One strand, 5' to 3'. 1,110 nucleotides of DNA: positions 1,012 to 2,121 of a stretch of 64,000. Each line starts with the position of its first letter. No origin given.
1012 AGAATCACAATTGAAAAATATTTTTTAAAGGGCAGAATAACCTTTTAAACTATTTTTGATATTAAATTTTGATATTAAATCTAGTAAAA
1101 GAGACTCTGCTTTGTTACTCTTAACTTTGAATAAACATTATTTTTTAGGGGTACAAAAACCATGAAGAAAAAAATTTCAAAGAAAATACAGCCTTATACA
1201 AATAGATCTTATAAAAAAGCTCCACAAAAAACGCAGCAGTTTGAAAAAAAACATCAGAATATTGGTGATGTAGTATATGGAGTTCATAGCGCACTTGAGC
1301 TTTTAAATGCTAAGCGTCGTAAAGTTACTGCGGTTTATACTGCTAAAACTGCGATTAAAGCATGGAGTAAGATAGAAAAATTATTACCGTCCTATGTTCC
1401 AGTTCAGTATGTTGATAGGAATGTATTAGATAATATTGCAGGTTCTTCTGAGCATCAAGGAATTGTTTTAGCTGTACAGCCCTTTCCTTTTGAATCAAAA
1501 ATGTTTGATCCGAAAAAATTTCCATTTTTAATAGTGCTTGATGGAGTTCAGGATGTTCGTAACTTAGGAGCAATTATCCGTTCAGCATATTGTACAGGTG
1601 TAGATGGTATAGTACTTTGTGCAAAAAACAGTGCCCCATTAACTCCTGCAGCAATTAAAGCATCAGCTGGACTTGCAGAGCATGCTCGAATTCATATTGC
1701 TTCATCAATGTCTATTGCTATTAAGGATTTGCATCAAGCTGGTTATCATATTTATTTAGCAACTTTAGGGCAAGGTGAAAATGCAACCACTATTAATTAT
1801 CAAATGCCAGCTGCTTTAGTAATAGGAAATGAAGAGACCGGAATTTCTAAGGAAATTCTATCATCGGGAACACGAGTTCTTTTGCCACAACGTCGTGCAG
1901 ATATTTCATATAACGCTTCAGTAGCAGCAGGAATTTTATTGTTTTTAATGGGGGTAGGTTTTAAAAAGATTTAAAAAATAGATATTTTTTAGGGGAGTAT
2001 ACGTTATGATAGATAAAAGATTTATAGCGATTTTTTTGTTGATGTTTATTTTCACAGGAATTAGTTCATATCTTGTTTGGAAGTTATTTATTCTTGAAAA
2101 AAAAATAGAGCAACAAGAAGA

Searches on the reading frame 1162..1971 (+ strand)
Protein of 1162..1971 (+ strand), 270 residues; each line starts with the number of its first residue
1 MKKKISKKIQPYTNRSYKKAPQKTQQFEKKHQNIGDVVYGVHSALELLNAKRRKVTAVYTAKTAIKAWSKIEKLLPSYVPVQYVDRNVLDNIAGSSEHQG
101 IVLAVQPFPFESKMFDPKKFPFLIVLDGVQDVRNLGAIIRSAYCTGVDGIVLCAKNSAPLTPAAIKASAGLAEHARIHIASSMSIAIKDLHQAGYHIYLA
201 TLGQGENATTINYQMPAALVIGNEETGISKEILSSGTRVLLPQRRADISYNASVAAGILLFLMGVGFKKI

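Call 82: search_protein_families(library=pfam, proteins=[window:1162-1971:+], max_evalue=0.01)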
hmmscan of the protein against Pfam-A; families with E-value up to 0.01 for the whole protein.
window:1162-1971:+ (270 aa): 2 families
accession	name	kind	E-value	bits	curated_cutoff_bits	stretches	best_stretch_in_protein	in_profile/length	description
PF00588.24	SpoU_methylase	-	2e-32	112.7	29.7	1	122-261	2-142/142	SpoU rRNA Methylase family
PF08032.17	SpoU_sub_bind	-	1.8e-11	44.6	22.8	1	37-109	1-74/76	RNA 2'-O ribose methyltransferase substrate binding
